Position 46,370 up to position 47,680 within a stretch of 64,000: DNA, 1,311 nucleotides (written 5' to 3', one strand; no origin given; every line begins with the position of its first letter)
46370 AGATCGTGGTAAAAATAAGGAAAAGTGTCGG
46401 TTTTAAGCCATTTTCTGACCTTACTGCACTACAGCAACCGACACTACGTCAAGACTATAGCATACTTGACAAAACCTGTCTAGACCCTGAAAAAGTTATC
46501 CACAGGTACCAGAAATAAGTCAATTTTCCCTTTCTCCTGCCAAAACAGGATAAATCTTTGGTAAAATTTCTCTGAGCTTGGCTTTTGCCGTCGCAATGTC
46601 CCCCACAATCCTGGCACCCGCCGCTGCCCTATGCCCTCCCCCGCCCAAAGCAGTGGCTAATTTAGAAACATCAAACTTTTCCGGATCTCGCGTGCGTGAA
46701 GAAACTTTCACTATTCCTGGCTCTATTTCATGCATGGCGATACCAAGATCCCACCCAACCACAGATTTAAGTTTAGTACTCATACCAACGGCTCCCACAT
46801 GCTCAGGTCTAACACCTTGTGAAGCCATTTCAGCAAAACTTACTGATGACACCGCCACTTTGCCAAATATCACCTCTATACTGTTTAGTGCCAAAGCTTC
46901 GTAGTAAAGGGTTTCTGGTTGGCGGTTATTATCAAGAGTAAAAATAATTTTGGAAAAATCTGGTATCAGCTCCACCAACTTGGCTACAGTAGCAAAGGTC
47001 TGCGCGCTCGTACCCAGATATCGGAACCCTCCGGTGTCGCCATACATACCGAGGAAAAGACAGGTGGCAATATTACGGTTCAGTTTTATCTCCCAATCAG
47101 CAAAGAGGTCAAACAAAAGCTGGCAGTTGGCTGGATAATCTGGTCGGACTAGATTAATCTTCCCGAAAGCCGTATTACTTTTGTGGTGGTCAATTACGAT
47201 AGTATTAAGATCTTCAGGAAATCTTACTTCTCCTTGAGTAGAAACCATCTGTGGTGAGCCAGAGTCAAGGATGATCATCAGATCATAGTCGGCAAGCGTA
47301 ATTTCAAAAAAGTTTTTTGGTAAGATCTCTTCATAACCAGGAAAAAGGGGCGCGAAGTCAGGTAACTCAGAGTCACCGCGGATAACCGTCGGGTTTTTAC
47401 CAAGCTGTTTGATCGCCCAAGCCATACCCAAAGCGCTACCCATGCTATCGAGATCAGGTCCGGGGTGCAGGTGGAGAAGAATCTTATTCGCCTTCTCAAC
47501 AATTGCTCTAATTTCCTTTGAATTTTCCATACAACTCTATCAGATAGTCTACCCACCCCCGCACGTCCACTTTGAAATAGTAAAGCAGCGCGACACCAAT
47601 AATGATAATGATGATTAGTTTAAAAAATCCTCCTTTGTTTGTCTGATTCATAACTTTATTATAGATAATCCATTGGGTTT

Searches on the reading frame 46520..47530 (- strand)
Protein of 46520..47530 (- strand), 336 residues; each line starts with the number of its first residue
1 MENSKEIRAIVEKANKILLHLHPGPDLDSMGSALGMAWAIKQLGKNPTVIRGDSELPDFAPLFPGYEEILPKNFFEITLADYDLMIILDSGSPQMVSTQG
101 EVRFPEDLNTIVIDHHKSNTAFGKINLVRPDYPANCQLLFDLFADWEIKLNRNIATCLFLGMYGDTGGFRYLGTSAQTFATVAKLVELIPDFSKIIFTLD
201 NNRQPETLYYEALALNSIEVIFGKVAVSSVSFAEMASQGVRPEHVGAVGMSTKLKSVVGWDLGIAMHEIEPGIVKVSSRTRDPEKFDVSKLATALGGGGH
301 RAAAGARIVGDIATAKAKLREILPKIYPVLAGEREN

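Call 86: search_protein_families(library=pfam, proteins=[window:46520-47530:-], max_evalue=0.00001)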
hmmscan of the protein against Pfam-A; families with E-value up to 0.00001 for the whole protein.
window:46520-47530:- (336 aa): 2 families
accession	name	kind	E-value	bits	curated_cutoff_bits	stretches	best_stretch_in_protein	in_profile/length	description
PF01368.27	DHH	-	9.1e-17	62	28.1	1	16-162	1-125/125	DHH family, N-terminal domain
PF02272.25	DHHA1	-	1.7e-06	28.9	25.9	1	254-321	25-98/102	DHHA1 domain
